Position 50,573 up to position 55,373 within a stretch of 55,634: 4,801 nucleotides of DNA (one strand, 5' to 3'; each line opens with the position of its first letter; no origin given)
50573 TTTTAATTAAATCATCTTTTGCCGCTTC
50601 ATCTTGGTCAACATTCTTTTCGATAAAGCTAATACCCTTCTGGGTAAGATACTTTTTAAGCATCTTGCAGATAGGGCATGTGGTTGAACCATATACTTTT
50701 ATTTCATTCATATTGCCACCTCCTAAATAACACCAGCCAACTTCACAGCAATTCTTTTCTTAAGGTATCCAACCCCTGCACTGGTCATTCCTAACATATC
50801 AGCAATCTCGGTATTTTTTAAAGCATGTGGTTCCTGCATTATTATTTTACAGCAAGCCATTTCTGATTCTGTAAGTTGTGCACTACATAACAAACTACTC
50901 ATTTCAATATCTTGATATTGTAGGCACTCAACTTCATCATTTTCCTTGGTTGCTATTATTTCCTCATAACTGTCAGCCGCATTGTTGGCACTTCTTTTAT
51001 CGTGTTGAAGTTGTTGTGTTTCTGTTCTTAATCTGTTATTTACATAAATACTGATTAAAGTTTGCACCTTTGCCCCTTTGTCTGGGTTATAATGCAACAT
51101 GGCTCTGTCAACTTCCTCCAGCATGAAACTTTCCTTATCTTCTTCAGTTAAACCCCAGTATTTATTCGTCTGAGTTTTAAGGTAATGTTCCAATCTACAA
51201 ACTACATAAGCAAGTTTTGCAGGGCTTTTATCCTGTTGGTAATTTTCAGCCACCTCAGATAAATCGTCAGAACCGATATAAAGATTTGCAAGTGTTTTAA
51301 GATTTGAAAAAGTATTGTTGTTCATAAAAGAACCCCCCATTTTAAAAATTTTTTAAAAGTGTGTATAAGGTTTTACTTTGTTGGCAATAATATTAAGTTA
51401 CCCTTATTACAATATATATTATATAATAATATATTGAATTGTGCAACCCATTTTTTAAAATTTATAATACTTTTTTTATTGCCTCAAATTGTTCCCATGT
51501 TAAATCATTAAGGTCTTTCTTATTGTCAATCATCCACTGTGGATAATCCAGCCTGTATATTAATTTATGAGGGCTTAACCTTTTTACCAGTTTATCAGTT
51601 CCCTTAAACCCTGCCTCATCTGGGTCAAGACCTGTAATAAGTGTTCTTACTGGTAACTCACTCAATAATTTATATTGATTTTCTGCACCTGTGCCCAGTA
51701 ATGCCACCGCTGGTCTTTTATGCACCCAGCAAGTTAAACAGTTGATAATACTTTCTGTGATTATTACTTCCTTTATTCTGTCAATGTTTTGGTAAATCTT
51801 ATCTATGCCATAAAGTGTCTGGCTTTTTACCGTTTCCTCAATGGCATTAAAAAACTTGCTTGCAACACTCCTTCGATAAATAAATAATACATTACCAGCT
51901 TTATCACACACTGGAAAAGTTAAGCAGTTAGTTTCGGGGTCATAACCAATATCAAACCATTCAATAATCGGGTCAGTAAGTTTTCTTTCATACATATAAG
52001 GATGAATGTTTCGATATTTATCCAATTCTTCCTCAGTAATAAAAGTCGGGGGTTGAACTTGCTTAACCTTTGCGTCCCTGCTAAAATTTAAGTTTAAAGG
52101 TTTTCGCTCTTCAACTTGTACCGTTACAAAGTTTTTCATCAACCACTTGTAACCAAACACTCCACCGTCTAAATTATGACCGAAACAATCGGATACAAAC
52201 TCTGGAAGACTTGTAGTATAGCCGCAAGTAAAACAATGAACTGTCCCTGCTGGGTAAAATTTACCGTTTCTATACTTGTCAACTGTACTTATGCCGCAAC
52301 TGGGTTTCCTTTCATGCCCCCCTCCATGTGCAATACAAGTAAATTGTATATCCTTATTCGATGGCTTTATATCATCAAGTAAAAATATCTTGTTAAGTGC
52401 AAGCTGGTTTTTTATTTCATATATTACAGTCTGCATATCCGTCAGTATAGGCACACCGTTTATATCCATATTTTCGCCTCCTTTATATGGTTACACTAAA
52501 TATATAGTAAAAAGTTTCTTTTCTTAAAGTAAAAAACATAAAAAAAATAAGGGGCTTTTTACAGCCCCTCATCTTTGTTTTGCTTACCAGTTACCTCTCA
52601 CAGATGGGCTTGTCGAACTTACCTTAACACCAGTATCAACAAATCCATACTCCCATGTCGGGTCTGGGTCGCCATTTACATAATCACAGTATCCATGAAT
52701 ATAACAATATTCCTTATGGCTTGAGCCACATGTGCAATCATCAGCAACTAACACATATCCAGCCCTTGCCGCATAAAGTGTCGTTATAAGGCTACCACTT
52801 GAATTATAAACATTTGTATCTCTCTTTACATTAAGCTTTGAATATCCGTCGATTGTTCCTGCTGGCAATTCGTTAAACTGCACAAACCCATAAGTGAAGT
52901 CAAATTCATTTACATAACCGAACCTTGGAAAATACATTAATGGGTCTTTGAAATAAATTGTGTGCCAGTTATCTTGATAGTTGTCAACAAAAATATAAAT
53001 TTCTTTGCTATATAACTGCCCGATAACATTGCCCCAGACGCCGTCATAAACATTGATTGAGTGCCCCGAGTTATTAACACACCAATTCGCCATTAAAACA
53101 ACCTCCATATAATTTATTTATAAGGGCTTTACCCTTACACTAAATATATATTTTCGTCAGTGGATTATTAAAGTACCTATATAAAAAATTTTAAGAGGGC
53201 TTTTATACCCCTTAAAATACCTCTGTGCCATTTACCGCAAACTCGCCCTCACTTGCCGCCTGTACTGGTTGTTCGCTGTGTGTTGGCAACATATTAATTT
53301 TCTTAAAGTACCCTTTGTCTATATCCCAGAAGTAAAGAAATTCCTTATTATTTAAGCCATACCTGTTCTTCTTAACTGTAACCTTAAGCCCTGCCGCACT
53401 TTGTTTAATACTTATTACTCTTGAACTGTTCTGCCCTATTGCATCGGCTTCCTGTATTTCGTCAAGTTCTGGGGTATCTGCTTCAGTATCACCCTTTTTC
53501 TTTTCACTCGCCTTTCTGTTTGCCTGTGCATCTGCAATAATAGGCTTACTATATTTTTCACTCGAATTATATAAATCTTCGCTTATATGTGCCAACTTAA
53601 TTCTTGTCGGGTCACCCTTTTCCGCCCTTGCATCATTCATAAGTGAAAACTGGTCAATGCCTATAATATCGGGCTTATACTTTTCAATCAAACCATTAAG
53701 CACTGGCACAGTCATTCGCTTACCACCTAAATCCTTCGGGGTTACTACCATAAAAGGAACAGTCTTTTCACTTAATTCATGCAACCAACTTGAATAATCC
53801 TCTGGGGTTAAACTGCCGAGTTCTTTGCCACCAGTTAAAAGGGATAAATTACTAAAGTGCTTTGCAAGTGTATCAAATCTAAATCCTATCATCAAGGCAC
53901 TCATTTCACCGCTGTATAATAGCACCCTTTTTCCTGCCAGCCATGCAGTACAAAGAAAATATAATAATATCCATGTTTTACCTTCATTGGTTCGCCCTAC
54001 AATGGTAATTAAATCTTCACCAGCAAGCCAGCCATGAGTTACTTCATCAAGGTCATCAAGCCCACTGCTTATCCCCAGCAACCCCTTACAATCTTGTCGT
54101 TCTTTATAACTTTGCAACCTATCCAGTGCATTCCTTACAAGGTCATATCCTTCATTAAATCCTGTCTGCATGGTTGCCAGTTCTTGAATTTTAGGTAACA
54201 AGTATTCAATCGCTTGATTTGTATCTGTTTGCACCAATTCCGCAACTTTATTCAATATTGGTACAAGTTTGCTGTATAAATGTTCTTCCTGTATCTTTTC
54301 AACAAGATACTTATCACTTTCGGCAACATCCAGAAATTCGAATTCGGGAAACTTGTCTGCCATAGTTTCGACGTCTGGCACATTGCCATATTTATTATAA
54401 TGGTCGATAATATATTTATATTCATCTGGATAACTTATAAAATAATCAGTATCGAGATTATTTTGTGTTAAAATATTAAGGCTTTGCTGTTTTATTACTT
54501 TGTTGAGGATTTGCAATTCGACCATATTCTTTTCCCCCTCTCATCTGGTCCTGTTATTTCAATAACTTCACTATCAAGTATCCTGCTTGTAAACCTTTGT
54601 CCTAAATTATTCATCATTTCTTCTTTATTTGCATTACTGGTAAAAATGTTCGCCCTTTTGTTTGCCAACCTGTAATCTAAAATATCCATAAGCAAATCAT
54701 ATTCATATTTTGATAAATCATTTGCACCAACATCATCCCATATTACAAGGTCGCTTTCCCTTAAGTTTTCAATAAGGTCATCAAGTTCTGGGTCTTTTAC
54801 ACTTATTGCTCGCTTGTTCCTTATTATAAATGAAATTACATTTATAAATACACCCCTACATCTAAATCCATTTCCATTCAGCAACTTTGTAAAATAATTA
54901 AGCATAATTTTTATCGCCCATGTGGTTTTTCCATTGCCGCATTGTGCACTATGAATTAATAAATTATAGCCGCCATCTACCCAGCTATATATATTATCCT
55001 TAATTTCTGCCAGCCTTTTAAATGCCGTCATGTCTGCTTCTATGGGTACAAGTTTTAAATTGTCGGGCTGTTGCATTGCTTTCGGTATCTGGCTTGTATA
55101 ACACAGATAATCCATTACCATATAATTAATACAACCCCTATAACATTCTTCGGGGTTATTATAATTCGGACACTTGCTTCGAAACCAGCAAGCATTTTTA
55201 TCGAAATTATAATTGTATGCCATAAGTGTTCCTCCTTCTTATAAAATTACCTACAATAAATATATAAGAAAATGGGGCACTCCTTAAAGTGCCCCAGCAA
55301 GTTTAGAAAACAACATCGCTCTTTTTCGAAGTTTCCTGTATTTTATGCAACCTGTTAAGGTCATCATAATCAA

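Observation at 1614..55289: Thirteen copies of a rigid bipartite element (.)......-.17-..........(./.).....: a phage-specific promoter class that organises the replication, lysis and portal operons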

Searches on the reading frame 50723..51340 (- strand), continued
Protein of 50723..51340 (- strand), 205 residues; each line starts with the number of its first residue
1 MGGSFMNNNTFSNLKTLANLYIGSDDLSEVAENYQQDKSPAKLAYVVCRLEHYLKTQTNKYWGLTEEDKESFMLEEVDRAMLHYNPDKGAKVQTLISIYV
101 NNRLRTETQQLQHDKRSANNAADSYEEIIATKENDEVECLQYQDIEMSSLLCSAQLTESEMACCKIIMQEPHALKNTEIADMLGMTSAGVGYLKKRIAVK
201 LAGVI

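Call 95: find_encoding_contigs(protein=P0175, flank=10000, max_places=1)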
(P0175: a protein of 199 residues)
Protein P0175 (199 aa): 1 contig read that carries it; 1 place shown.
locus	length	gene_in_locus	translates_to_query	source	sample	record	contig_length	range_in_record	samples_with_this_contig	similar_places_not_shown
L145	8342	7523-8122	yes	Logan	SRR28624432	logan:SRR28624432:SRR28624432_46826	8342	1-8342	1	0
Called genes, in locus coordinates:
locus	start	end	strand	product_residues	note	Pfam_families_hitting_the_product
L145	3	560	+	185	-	?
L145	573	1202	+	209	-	PF07486:Hydrolase_2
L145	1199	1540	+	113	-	-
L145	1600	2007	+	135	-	-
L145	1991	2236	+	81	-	-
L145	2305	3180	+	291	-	-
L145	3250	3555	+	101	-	-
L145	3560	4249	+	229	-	-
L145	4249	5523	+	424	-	PF03796:DnaB_C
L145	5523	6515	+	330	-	PF13155:Toprim_2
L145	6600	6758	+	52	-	-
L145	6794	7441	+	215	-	-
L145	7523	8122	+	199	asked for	-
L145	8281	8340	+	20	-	?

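Call 96: find_encoding_contigs(protein=P0140, flank=10000, max_places=1)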
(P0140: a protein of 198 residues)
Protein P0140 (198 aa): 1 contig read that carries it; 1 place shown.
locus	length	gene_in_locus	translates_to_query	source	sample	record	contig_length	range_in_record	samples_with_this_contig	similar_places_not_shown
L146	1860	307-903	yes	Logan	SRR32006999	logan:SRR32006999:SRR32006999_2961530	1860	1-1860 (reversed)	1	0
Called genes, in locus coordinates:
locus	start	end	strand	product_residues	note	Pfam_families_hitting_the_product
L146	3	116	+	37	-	?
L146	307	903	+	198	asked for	-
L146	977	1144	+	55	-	-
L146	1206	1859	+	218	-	?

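Call 99: find_encoding_contigs(protein=P0151, flank=8000, max_places=1)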
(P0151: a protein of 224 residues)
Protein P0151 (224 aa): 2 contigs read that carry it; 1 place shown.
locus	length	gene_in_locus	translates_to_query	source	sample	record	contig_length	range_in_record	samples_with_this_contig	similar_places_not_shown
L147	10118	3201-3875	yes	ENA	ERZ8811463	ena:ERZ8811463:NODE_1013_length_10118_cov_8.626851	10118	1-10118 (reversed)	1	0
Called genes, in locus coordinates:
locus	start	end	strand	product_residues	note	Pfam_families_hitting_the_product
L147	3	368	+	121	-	?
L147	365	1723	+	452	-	PF13481:AAA_25 (weak), PF03796:DnaB_C, PF06745:ATPase (weak)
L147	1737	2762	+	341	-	PF13155:Toprim_2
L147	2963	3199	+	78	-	-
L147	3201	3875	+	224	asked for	-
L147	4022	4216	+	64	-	-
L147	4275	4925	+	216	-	-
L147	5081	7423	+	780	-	PF01612:DNA_pol_A_exo1, PF00476:DNA_pol_A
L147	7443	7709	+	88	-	-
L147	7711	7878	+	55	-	-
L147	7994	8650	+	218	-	PF06508:QueC, PF24167:DUF7411 (weak)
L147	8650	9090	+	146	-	PF01242:PTPS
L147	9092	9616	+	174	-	PF02592:Vut_1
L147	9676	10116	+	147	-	?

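Call 100: find_encoding_contigs(protein=P0193, flank=8000, max_places=1)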
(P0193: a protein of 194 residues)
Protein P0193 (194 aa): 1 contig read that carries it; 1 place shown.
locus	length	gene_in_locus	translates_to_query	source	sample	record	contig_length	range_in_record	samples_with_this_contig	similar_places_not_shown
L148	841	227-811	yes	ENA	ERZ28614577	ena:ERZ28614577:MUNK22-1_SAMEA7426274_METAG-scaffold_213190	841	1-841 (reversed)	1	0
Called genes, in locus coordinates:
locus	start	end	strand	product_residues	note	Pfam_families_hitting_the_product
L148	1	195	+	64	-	?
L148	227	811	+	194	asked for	PF04545:Sigma70_r4 (faint)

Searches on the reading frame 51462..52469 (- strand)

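Call 9: search_protein_families(library=phrogs, proteins=[window:51462-52469:-], max_evalue=0.00001)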
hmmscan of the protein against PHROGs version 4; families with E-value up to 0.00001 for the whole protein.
window:51462-52469:- (335 aa): 4 families
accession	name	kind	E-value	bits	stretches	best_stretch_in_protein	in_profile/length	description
phrog_47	-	DNA, RNA and nucleotide metabolism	4.3e-40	139.1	1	34-328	43-326/947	DNA primase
phrog_239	-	DNA, RNA and nucleotide metabolism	1.9e-13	51.3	1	50-323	40-295/801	DNA primase/helicase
phrog_6444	-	DNA, RNA and nucleotide metabolism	5.5e-10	39.7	1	183-302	204-330/577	DNA primase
phrog_849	-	DNA, RNA and nucleotide metabolism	3e-06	27.4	1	152-299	146-311/435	DNA primase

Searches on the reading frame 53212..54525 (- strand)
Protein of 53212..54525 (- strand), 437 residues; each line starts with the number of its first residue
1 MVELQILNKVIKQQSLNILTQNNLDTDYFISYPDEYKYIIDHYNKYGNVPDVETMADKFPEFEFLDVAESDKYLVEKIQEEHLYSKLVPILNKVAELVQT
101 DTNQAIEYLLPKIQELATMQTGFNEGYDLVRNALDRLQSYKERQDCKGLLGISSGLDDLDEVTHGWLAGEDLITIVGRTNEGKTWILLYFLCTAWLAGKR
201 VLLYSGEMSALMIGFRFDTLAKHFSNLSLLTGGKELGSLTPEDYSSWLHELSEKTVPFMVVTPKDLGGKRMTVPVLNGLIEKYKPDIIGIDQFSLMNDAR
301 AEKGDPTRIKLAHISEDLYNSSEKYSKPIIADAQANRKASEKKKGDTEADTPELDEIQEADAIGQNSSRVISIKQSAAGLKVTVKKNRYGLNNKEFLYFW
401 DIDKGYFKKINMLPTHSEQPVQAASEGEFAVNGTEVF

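Call 9: search_protein_families(library=phrogs, proteins=[window:53212-54525:-], max_evalue=0.00001)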
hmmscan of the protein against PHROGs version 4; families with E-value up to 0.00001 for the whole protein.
window:53212-54525:- (437 aa): 1 family
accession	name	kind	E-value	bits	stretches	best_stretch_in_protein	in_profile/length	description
phrog_19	-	DNA, RNA and nucleotide metabolism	2.6e-50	172.9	1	2-413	163-584/621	DnaB-like replicative helicase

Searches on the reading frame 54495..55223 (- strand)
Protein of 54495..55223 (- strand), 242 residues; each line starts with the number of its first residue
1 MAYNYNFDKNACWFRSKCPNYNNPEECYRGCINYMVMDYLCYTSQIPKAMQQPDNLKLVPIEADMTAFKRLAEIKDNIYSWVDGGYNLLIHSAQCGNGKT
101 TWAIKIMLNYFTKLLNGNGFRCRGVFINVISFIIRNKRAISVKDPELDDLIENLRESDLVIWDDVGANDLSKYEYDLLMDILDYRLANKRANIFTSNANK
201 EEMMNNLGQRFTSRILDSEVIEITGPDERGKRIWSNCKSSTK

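Call 9: search_protein_families(library=phrogs, proteins=[window:54495-55223:-], max_evalue=0.00001)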
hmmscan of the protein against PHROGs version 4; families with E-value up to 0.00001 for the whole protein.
window:54495-55223:- (242 aa): 4 families
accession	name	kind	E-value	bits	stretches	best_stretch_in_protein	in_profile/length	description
phrog_50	-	DNA, RNA and nucleotide metabolism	2.1e-28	100.7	1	81-231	363-512/570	DnaC-like helicase loader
phrog_3277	-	DNA, RNA and nucleotide metabolism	1.1e-16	62.1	1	90-230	14-154/168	DnaC-like helicase loader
phrog_26922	-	DNA, RNA and nucleotide metabolism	1.9e-06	29.4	1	154-217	9-72/92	DnaC-like helicase loader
phrog_15321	-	unknown function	9.4e-06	26.7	0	154-233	5-92/93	-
